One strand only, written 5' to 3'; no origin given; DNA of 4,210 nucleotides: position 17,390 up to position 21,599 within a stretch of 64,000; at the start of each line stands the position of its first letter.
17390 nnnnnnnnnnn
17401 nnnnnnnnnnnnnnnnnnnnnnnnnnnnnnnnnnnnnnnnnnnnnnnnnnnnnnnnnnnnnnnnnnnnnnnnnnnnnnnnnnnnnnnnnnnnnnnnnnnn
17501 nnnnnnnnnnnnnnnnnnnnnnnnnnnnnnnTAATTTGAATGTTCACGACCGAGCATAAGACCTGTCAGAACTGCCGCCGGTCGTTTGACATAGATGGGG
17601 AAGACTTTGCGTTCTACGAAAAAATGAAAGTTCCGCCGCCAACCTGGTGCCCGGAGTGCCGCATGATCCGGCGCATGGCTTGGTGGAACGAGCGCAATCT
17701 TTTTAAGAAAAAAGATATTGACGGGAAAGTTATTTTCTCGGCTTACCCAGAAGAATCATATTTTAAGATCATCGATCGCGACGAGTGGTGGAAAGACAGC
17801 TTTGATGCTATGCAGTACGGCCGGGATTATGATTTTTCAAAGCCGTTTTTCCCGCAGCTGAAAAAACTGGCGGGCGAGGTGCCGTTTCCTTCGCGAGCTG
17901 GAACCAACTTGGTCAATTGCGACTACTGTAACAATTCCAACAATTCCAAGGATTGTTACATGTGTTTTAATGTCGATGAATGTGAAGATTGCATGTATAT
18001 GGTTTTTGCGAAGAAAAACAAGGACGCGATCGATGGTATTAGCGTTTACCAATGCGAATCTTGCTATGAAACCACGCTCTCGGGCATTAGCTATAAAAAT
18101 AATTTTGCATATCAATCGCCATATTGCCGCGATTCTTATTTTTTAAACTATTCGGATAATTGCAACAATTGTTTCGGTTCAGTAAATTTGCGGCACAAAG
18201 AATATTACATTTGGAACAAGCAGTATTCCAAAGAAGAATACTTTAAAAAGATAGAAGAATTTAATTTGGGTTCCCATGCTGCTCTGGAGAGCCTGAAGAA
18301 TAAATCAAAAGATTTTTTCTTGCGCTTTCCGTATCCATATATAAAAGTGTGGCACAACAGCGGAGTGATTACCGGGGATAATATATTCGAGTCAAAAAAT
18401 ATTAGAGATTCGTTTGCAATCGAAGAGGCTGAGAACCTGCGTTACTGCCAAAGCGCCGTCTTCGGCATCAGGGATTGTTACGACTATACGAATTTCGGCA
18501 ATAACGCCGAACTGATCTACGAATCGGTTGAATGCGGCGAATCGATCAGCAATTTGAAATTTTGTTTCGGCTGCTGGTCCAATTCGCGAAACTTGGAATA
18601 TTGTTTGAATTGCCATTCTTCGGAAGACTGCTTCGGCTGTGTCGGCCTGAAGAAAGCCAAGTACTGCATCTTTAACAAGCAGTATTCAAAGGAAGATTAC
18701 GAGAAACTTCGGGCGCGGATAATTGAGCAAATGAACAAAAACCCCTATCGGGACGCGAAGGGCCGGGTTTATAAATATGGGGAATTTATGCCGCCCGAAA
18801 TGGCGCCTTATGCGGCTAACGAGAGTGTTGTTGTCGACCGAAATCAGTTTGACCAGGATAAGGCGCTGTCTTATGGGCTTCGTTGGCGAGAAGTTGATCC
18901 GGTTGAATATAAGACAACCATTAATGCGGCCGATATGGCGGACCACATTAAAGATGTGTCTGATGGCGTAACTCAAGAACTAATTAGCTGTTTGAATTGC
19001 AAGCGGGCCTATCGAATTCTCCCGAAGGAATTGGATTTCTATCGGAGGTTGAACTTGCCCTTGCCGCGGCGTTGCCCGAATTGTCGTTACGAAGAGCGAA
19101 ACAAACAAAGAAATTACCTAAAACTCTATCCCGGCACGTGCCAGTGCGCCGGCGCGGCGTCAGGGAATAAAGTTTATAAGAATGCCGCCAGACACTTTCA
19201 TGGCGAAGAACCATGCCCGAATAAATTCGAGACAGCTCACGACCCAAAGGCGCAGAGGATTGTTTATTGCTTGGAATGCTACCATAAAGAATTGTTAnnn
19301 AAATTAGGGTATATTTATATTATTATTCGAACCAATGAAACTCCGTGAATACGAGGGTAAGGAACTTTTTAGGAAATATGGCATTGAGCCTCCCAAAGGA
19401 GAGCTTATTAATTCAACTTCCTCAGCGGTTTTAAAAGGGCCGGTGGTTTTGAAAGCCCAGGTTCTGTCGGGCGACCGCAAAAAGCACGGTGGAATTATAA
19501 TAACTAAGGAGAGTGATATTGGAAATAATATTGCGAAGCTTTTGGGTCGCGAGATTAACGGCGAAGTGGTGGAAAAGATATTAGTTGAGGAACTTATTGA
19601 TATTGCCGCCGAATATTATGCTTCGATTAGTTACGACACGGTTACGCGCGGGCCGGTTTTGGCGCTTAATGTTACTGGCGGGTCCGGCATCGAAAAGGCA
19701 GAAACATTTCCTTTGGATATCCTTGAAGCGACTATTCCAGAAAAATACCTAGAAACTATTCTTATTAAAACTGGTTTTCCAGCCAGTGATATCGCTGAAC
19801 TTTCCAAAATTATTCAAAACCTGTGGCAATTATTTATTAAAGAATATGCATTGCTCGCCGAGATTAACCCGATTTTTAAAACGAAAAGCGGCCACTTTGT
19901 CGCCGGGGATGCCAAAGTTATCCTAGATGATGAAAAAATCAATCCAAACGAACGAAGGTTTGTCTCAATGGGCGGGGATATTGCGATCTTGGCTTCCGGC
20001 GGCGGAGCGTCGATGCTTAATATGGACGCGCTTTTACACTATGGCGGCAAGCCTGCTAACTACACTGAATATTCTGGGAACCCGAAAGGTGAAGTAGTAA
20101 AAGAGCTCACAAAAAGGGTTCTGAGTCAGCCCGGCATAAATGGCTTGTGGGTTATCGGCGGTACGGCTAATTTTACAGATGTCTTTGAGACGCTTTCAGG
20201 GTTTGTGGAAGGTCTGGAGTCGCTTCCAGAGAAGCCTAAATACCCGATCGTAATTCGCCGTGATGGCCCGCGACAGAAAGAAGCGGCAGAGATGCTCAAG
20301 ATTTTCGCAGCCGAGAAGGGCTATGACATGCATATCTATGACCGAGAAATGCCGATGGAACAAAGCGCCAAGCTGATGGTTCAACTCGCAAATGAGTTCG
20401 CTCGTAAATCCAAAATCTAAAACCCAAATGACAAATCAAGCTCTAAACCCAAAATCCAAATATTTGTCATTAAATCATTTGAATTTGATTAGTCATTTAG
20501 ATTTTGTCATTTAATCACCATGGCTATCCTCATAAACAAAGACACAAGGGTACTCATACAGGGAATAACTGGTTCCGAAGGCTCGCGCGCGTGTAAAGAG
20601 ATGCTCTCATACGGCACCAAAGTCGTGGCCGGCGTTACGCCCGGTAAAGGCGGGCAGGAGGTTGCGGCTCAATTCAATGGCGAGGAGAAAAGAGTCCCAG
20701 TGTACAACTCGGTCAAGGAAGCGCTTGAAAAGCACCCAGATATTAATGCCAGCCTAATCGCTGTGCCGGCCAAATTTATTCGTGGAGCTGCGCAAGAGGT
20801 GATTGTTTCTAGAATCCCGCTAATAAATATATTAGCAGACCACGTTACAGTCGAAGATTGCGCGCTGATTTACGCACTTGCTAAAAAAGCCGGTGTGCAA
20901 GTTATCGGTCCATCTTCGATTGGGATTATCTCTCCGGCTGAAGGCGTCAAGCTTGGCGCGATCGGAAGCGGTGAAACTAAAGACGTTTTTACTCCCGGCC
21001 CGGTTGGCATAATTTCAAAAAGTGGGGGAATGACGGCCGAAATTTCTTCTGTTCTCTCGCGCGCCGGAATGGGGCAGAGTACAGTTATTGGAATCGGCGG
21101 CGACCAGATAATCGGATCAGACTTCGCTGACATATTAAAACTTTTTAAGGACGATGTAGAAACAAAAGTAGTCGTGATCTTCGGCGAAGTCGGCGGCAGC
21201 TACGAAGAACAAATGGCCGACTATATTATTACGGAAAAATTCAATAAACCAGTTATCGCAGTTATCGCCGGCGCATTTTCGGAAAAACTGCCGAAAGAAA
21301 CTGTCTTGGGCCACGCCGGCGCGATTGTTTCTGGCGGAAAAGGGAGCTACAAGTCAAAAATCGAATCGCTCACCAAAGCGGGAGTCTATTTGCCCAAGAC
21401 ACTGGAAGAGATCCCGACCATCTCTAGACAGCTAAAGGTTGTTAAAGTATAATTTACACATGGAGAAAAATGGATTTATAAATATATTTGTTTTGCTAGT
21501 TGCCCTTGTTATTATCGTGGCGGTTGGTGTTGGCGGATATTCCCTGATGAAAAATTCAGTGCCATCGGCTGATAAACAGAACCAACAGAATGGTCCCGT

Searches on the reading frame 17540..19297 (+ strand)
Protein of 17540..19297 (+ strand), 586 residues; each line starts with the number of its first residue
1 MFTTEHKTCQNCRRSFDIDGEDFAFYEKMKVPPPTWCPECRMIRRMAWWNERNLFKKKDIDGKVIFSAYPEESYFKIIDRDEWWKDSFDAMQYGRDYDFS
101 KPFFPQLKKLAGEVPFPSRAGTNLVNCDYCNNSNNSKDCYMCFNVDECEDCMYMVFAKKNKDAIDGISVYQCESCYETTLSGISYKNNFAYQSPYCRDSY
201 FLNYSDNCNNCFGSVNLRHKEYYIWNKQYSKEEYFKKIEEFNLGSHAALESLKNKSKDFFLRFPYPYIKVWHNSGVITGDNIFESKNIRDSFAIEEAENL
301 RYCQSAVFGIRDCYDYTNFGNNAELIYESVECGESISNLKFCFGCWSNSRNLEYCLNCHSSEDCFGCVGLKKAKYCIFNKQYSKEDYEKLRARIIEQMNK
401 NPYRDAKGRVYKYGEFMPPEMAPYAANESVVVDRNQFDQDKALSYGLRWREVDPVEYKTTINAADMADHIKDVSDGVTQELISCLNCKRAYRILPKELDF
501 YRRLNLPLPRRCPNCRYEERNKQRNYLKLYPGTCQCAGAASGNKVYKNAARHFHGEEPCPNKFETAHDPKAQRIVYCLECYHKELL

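Call 5: search_protein_families(library=pfam, proteins=[window:17540-19297:+], max_evalue=1)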
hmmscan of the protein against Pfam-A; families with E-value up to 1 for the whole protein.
window:17540-19297:+ (586 aa): 1 family
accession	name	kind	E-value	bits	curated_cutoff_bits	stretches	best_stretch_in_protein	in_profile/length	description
PF09606.15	Med15_N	-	0.34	11.1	24.1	0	377-402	40-65/72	ARC105/Med15 mediator subunit N-terminal KIX domain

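Call 6: search_protein_families(library=ncbifam, proteins=[window:17540-19297:+], max_evalue=1)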
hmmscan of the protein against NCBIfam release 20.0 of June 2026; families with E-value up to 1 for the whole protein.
window:17540-19297:+ (586 aa): 0 families

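Call 40: search_protein_families(library=padloc, proteins=[window:17540-19297:+], max_evalue=0.01)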
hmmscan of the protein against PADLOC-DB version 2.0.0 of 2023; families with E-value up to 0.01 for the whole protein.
window:17540-19297:+ (586 aa): 0 families

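Call 41: search_protein_families(library=phrogs, proteins=[window:17540-19297:+], max_evalue=0.01)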
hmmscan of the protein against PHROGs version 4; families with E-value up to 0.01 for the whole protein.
window:17540-19297:+ (586 aa): 2 families
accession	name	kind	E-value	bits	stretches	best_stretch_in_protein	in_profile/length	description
phrog_15341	-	unknown function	1.2e-05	25.8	1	120-216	29-126/276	-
phrog_30727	-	unknown function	0.0046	17.8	0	211-233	19-41/53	-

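Call 88: predict_structure(alignment_id=A3)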
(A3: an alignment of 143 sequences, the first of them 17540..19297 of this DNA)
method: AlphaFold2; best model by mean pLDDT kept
length: 586 residues; sequences in the alignment: 143
mean_pLDDT: 93.4   pTM: 0.92
mean pLDDT of the five models: 93.4, 91.8, 91.3, 89.5, 87.1
residues with pLDDT >= 90: 486; 70-90: 83; 50-70: 17; < 50: 0
segments of 3 or more residues with pLDDT < 50: none
pLDDT, mean of each block of 10 residues (from residue 1): 90 96 96 97 97 95 97 98 97 98 99 98 95 95 92 82 72 68 86 93 96 97 98 98 98 97 95 87 80 75 81 91 93 82 95 98 98 98 99 99 97 98 97 94 96 85 98 98 96 96 96 94 92 97 97 98 95 96 94
secondary structure, 60 per line:
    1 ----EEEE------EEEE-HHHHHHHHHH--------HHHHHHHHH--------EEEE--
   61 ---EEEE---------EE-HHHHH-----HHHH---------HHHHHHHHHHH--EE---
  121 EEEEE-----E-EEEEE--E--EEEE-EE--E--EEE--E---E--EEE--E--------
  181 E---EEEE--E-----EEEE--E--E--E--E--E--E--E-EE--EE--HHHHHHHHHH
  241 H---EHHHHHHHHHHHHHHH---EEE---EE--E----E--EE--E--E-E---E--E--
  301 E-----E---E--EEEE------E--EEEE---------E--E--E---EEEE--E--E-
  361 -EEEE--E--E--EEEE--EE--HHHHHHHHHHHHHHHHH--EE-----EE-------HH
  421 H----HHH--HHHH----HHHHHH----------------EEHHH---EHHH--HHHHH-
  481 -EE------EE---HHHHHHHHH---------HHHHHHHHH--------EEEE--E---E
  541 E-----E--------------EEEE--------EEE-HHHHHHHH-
elements in order: E5-8 E15-18 H20-29 H38-46 E55-58 E64-67 H80-84 H90-93 H103-113 E121-125 E133-137 E143-146 E155-157 E167-169 E185-188 E197-200 H231-241 H246-260 E264-266 E314-317 E327-330 E350-353 E362-365 E374-377 H384-400 H431-434 H439-444 H475-479 H495-503 H513-521 E530-533 E562-565 E574-576 H578-585

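Call 90: fold_search(model_id=the predicted structure, library=pdb)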
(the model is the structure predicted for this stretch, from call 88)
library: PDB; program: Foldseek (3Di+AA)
matches with E <= 10: 163; with E <= 0.001: 0
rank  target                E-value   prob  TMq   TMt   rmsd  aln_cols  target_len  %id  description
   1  6ued                  5.9e-03  0.18  0.09  0.13  18.5       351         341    7  Apo Pseudomonas aeruginosa LpxD Structure (released 2019-11-13)
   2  5vmk_C                7.5e-03  0.13  0.08  0.10  21.5       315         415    8  Crystal structure of a bifunctional GlmU UDP-N-acetylglucosamine diphosphorylase/glucosamine-1- phosphate N-acetyltran (released 2017-05-24)
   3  3pmo                  1.1e-02  0.11  0.08  0.12  17.4       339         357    7  The structure of LpxD from Pseudomonas aeruginosa at 1.3 A resolution (released 2011-07-27)
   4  4e79_C                1.3e-02  0.11  0.08  0.10  18.2       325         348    8  Structure of LpxD from Acinetobacter baumannii at 2.66A resolution (P4322 form) (released 2013-01-16)
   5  4e79_A                1.3e-02  0.10  0.07  0.10  18.8       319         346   10  Structure of LpxD from Acinetobacter baumannii at 2.66A resolution (P4322 form) (released 2013-01-16)
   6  7kr9                  1.6e-02  0.08  0.06  0.07  17.9       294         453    6  Bifunctional enzyme GlmU bound to Zn(II) (released 2021-12-01)
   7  2iu8_B                1.9e-02  0.11  0.08  0.11  17.4       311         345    4  Chlamydia trachomatis LpxD with 25mM UDPGlcNAc (Complex I) (released 2007-02-20)
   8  1g97                  2.1e-02  0.09  0.07  0.08  16.8       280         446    8  S.PNEUMONIAE GLMU COMPLEXED WITH UDP-N-ACETYLGLUCOSAMINE AND MG2+ (released 2001-05-22)
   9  4ihh_E                2.2e-02  0.10  0.07  0.10  16.8       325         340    7  Chasing Acyl Carrier Protein Through a Catalytic Cycle of Lipid A Production (released 2013-11-13)
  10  4e75_A                2.5e-02  0.14  0.08  0.12  14.3       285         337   11  Structure of LpxD from Acinetobacter baumannii at 2.85A resolution (P21 form) (released 2013-01-16)
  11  4ac3                  2.8e-02  0.08  0.07  0.08  16.4       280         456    9  S.pneumoniae GlmU in complex with an antibacterial inhibitor (released 2012-02-15)
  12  4aaw                  3.1e-02  0.09  0.08  0.09  16.1       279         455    9  S.pneumoniae GlmU in complex with an antibacterial inhibitor (released 2012-02-15)
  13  2v0h                  3.2e-02  0.07  0.07  0.09  22.1       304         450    6  Characterization of Substrate Binding and Catalysis of the Potential Antibacterial Target N-acetylglucosamine-1-phosphat (released 2008-01-15)
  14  4k6r                  3.7e-02  0.06  0.07  0.08  16.7       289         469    4  Crystal structure of GlmU in complex with ATP (released 2014-04-16)
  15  8cu9                  3.9e-02  0.07  0.06  0.07  18.0       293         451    8  Crystal Structure of Bifunctional protein GlmU from Klebsiella pneumoniae subsp. pneumoniae (released 2022-05-25)
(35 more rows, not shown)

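Call 105: search_dna_similar(query=window:17540-19297:+, collection=phages, mode=protein, max_evalue=1, max_rows=10)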
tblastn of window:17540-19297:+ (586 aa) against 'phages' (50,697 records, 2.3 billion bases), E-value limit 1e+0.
No match.

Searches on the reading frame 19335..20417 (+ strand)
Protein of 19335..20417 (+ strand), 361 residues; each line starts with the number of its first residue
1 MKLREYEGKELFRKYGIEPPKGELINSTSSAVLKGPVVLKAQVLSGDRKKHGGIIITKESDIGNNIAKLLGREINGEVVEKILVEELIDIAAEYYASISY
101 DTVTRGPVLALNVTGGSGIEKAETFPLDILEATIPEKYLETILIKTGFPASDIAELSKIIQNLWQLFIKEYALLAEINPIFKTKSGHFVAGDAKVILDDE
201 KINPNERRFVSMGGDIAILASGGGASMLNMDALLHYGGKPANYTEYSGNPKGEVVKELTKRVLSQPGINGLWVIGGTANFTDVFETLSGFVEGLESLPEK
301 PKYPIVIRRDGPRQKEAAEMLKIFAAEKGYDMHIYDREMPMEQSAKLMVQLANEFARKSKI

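Call 15: search_protein_families(library=pfam, proteins=[window:19335-20417:+], max_evalue=0.001)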
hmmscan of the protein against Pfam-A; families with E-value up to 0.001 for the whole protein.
window:19335-20417:+ (361 aa): 4 families
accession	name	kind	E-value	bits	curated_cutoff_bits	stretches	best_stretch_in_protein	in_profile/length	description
PF08442.15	ATP-grasp_2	-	1.4e-30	106.9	29.5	1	2-180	1-200/202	ATP-grasp domain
PF16114.10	Citrate_bind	-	1.1e-23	84.2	26.8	1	211-345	27-171/177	ATP citrate lyase citrate-binding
PF13549.11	ATP-grasp_5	-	8.6e-06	25.7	27.6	1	3-197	10-221/221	ATP-grasp domain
PF24948.1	Citrate_synth_N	-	0.00016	21.6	83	1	34-185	51-209/232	ATP-citrate synthase ATP-grasp domain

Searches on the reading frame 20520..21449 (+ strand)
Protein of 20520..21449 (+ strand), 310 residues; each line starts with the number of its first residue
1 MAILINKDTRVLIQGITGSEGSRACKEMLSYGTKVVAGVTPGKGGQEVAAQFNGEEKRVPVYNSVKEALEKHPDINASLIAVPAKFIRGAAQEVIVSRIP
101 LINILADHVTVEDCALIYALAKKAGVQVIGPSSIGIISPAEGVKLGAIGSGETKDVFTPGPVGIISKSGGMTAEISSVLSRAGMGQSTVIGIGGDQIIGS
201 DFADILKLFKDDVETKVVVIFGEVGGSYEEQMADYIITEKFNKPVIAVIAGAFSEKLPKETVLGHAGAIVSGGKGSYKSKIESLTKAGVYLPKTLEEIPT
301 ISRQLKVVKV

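Call 15: search_protein_families(library=pfam, proteins=[window:20520-21449:+], max_evalue=0.001)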
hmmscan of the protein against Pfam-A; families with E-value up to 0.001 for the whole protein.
window:20520-21449:+ (310 aa): 3 families
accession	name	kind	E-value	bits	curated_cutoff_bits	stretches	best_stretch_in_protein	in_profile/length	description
PF02629.25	CoA_binding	-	3.3e-21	76.3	22.3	1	6-106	1-95/97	CoA binding domain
PF00549.24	Ligase_CoA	-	2e-15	57.5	24.5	1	165-288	1-126/128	CoA-ligase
PF13607.11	Succ_CoA_lig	-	3.2e-11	43.6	27.4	1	159-298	1-131/138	Succinyl-CoA ligase like flavodoxin domain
